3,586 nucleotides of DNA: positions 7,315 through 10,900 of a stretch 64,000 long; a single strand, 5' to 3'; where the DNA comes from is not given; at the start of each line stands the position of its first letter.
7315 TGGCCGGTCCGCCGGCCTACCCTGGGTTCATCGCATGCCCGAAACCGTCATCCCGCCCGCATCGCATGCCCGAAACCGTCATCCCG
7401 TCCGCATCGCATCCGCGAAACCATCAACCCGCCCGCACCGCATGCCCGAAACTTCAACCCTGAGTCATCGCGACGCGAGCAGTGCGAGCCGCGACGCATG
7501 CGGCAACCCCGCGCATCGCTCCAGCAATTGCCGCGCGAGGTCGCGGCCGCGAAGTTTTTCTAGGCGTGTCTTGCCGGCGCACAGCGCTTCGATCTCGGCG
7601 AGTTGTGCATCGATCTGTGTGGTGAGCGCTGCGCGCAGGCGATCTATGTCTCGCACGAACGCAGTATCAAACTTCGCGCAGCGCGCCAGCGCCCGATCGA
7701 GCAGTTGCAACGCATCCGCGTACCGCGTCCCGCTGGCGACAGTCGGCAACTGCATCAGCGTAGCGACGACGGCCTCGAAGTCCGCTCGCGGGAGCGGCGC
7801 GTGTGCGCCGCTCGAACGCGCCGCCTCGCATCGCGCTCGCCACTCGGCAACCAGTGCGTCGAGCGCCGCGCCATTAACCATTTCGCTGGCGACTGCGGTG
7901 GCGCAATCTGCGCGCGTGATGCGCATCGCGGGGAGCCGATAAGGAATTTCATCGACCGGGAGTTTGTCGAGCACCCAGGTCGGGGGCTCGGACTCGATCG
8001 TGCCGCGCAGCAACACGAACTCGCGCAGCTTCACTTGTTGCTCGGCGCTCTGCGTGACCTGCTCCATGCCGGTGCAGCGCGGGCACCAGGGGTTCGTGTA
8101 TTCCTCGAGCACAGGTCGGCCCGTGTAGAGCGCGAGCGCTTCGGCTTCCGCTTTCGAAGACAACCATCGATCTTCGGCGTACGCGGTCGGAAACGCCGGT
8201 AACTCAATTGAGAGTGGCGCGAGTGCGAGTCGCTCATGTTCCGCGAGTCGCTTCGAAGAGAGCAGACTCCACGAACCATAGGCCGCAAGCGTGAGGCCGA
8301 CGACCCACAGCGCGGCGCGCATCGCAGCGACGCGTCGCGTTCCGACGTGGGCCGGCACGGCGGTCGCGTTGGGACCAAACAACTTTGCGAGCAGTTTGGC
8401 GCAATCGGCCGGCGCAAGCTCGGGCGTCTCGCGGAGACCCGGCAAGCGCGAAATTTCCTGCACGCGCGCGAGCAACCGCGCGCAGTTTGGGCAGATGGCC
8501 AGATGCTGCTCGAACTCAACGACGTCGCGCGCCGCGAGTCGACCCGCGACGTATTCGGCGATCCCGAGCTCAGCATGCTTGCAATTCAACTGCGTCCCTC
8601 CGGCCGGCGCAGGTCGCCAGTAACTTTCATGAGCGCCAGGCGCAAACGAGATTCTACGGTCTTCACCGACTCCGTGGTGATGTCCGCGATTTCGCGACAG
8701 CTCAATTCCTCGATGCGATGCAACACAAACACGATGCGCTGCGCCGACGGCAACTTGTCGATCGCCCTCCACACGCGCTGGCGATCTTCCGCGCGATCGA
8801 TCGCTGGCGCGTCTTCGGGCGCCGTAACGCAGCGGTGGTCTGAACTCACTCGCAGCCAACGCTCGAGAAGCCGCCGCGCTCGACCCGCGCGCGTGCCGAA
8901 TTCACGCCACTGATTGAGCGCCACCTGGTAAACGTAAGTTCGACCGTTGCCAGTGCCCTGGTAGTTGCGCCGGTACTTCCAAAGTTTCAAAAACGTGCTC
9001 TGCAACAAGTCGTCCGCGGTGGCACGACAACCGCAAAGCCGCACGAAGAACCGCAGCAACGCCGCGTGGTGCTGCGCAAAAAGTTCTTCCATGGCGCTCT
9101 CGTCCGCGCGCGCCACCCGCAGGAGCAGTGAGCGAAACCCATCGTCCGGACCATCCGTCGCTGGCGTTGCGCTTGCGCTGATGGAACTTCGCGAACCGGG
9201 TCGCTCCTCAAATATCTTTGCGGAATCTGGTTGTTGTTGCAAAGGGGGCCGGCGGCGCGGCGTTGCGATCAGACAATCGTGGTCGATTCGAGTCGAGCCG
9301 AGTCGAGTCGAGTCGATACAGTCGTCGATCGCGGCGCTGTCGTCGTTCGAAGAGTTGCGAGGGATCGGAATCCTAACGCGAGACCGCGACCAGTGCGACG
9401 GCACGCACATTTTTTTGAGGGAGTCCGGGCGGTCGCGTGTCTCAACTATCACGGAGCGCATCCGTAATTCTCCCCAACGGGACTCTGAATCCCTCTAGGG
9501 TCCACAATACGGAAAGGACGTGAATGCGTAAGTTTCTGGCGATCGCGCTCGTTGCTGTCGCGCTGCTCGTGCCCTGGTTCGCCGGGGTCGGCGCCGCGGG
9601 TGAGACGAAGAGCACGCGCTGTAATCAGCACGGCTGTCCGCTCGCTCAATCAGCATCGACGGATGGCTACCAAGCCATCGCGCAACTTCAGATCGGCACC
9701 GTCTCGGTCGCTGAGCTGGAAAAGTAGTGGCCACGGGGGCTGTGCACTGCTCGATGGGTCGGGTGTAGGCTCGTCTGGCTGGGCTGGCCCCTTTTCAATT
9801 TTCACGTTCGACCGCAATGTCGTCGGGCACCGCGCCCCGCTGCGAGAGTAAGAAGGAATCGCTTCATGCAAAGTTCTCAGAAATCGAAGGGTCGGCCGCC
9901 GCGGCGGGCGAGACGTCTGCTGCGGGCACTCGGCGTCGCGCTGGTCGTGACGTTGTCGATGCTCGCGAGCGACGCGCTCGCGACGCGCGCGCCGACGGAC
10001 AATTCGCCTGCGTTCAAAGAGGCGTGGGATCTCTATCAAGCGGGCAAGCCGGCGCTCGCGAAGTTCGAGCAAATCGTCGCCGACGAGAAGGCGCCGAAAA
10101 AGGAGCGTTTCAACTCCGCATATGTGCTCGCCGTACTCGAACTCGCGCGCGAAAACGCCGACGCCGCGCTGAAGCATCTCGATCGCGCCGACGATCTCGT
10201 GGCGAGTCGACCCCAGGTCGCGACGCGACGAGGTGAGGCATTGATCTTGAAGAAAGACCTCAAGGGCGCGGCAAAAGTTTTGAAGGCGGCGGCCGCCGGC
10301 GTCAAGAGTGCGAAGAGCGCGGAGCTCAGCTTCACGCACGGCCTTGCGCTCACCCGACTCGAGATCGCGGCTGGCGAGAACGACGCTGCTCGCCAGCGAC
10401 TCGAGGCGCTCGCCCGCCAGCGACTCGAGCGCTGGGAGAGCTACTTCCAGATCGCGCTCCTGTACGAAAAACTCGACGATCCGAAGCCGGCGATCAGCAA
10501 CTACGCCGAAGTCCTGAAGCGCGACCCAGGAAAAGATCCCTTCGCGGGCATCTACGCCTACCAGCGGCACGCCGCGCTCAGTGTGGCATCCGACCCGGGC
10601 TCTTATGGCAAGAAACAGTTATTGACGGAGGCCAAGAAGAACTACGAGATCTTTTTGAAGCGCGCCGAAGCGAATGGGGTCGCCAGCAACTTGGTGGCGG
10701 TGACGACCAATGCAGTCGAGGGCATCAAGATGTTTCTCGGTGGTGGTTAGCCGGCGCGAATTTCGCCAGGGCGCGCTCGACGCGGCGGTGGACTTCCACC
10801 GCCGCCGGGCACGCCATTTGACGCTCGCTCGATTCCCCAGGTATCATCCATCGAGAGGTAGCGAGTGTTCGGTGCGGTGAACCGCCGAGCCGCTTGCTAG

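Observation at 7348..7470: Four tandem copies of a 31-bp unit between convergent genes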

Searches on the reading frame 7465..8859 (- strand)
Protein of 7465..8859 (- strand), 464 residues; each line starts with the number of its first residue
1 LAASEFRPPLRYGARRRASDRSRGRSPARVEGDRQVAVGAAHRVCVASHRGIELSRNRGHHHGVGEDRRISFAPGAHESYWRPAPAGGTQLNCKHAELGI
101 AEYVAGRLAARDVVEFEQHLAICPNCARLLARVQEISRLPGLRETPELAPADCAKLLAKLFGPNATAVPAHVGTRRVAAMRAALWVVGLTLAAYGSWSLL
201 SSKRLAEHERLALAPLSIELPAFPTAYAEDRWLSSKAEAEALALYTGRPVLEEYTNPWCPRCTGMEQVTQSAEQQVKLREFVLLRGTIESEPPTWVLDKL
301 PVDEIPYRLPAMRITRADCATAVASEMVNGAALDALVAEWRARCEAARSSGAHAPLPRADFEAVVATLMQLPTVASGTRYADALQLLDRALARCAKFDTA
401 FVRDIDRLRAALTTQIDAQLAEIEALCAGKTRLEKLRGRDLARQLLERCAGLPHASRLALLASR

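Call 9: search_protein_families(library=pfam, proteins=[window:7465-8859:-])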
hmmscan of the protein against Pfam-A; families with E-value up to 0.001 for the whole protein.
window:7465-8859:- (464 aa): 2 families
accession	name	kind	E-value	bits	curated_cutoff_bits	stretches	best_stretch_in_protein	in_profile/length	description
PF13490.11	zf-HC2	-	2.9e-05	24.5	22.2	1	100-127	8-35/35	Putative zinc-finger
PF13899.12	Thioredoxin_7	-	0.00012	22.5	27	1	232-295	2-67/83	Thioredoxin-like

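Call 17: find_homologous_proteins(query=window:7465-8589:-)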
Query window:7465-8589:- (374 aa): 1 proteins with E <= 0.001 among 8000 candidates.
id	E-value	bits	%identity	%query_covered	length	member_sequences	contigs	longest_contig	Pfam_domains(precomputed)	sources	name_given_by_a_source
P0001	8.6e-239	810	100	100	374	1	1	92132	PF13490.12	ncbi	ncbi:MAG: zf-HC2 domain-containing protein [Planctomycetota bacterium]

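Call 18: find_encoding_contigs(protein=P0001, flank=10000, max_places=10)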
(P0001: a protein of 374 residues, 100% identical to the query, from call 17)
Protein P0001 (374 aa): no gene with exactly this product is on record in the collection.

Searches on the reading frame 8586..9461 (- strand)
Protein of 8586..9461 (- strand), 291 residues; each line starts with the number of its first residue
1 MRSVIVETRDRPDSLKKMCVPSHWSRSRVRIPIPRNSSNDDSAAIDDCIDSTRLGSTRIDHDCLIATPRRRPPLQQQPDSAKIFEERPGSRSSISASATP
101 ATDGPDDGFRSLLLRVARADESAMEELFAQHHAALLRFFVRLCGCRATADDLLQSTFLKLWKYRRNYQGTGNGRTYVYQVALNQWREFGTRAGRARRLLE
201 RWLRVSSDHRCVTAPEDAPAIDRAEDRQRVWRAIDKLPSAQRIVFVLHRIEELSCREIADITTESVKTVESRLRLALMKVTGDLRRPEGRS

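Call 9: search_protein_families(library=pfam, proteins=[window:8586-9461:-])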
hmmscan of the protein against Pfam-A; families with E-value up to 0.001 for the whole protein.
window:8586-9461:- (291 aa): 3 families
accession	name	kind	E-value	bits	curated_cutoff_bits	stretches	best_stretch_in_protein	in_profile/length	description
PF08281.18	Sigma70_r4_2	-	9.8e-14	51.2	25.7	1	228-279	2-53/54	Sigma-70, region 4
PF04542.20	Sigma70_r2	-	1e-11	44.9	24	1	127-192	1-68/71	Sigma-70 region 2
PF04545.22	Sigma70_r4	-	5.8e-06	26.2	24.1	1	233-280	1-48/50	Sigma-70, region 4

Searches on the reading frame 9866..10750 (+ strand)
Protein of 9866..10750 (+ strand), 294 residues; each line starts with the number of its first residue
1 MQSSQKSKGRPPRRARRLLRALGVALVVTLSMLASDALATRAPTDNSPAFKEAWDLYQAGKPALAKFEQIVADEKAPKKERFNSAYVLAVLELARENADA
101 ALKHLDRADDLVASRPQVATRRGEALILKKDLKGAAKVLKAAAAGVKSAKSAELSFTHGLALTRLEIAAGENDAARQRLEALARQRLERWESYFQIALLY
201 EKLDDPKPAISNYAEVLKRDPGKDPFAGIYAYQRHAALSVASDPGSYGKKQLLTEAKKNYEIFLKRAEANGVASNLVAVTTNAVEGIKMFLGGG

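Call 9: search_protein_families(library=pfam, proteins=[window:9866-10750:+])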
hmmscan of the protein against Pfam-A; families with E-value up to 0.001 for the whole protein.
window:9866-10750:+ (294 aa): 4 families
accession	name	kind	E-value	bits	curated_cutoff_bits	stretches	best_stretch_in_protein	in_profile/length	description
PF13432.12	TPR_16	-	2.5e-05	25.1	32.7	0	163-222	4-63/65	Tetratricopeptide repeat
PF13181.12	TPR_8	-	0.00019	21.8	25.7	1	191-221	2-32/34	Tetratricopeptide repeat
PF16918.11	PknG_TPR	-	0.00019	20.8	27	1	133-223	69-161/340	Protein kinase G tetratricopeptide repeat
PF07719.23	TPR_2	-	0.00082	19.8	27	0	191-222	2-33/34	Tetratricopeptide repeat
